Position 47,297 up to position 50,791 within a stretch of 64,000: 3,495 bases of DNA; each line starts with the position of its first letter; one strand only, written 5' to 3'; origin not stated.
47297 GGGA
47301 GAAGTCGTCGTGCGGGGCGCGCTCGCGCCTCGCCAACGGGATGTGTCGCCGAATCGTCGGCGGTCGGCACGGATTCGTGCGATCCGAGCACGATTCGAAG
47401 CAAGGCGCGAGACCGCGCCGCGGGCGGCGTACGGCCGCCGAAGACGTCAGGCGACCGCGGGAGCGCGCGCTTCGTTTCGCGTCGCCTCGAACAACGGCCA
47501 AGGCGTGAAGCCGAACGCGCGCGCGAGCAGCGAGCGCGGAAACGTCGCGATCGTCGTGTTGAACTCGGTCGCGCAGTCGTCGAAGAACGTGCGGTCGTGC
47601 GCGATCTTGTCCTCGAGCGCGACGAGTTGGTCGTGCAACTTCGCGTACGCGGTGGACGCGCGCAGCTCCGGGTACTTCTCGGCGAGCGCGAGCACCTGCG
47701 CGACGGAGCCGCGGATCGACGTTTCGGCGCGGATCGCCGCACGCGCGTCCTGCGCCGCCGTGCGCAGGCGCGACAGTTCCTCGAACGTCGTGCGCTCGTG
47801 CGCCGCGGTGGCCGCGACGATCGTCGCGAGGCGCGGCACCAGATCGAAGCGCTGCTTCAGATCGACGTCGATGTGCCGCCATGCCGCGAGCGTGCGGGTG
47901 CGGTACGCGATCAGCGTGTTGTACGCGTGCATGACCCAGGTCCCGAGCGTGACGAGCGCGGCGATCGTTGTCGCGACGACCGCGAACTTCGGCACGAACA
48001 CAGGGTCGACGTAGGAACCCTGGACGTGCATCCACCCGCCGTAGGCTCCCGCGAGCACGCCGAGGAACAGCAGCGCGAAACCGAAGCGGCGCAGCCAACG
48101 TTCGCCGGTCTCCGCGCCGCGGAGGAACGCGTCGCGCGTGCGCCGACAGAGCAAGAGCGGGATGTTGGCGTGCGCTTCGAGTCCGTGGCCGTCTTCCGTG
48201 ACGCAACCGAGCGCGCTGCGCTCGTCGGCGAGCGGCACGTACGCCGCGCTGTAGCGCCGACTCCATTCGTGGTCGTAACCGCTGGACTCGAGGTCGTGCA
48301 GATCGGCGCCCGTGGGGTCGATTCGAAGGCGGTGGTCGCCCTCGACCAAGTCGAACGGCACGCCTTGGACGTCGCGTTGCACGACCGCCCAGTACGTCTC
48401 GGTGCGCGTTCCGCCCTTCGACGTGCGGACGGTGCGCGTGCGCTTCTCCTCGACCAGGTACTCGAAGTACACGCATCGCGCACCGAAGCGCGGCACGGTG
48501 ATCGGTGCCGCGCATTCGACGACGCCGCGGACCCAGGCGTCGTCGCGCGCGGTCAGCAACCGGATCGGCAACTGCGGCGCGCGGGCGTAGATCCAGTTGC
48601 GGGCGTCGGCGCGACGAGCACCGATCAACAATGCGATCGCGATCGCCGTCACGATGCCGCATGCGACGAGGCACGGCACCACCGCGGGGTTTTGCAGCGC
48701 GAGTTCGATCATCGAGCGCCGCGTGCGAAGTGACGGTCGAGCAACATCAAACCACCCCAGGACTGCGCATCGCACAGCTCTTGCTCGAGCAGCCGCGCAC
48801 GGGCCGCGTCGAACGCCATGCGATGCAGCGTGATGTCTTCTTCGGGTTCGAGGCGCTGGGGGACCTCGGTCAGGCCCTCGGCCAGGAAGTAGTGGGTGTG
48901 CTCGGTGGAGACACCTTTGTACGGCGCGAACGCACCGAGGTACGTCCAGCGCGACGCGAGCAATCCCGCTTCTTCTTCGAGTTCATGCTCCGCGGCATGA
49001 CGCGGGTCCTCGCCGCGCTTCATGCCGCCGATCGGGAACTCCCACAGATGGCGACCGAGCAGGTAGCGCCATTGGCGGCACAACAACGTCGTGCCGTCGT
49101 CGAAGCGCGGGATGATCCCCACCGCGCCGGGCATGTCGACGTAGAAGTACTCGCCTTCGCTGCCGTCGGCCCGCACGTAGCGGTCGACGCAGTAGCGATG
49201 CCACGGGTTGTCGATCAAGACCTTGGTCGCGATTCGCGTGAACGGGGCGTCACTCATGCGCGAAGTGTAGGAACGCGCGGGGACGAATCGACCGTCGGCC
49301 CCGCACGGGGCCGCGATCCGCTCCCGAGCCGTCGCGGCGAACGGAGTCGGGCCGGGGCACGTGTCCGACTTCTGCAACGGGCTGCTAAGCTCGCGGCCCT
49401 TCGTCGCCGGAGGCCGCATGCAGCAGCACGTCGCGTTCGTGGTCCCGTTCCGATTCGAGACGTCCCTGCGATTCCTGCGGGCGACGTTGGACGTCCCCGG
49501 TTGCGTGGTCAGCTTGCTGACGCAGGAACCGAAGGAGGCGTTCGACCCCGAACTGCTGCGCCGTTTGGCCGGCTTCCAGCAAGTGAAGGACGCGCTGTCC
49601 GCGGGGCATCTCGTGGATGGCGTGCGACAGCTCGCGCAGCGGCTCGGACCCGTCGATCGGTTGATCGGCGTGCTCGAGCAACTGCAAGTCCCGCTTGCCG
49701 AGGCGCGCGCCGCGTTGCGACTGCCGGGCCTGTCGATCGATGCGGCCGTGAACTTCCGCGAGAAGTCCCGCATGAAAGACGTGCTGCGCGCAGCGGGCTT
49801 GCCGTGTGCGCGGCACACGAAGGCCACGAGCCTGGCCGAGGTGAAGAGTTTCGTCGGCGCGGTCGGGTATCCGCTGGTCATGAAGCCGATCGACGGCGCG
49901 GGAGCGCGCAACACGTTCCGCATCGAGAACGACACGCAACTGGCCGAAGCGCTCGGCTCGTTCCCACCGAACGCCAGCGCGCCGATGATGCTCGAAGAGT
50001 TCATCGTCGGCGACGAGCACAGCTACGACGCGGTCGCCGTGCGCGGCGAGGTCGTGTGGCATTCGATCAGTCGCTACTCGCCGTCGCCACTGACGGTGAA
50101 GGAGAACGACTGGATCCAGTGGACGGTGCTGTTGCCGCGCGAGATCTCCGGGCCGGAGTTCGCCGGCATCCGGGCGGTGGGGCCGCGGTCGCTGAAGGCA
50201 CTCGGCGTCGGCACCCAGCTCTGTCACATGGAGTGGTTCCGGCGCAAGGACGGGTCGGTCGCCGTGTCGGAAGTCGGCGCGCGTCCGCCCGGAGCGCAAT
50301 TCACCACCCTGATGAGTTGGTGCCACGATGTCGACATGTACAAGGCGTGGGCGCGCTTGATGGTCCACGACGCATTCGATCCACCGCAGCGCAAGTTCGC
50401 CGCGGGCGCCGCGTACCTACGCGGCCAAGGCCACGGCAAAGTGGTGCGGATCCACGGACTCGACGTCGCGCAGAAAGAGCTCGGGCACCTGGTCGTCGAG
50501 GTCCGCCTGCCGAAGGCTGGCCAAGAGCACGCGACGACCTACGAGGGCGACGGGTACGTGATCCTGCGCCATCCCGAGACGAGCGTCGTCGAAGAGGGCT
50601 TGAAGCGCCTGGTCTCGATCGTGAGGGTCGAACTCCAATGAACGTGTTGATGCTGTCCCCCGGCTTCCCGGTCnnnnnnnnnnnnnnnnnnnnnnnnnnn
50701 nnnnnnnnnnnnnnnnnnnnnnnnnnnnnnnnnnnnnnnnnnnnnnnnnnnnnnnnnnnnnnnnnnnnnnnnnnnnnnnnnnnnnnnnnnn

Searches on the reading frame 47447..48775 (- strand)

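Call 51: search_protein_families(library=pfam, proteins=[window:47447-48775:-], max_evalue=0.0001)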
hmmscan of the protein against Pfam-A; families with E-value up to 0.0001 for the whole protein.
window:47447-48775:- (442 aa): 1 family
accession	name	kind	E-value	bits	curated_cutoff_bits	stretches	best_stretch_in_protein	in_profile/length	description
PF04011.17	LemA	-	8.5e-37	126.7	26.2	1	298-441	1-147/149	LemA family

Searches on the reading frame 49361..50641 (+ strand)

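Call 51: search_protein_families(library=pfam, proteins=[window:49361-50641:+], max_evalue=0.0001)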
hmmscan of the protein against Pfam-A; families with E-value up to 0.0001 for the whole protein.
window:49361-50641:+ (426 aa): 2 families
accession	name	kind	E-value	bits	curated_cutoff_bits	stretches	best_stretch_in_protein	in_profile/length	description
PF02222.28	ATP-grasp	-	3.1e-07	30.7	27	1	142-311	3-165/179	ATP-grasp domain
PF13535.11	ATP-grasp_4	-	2.1e-05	24.6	27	0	169-312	2-155/160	ATP-grasp domain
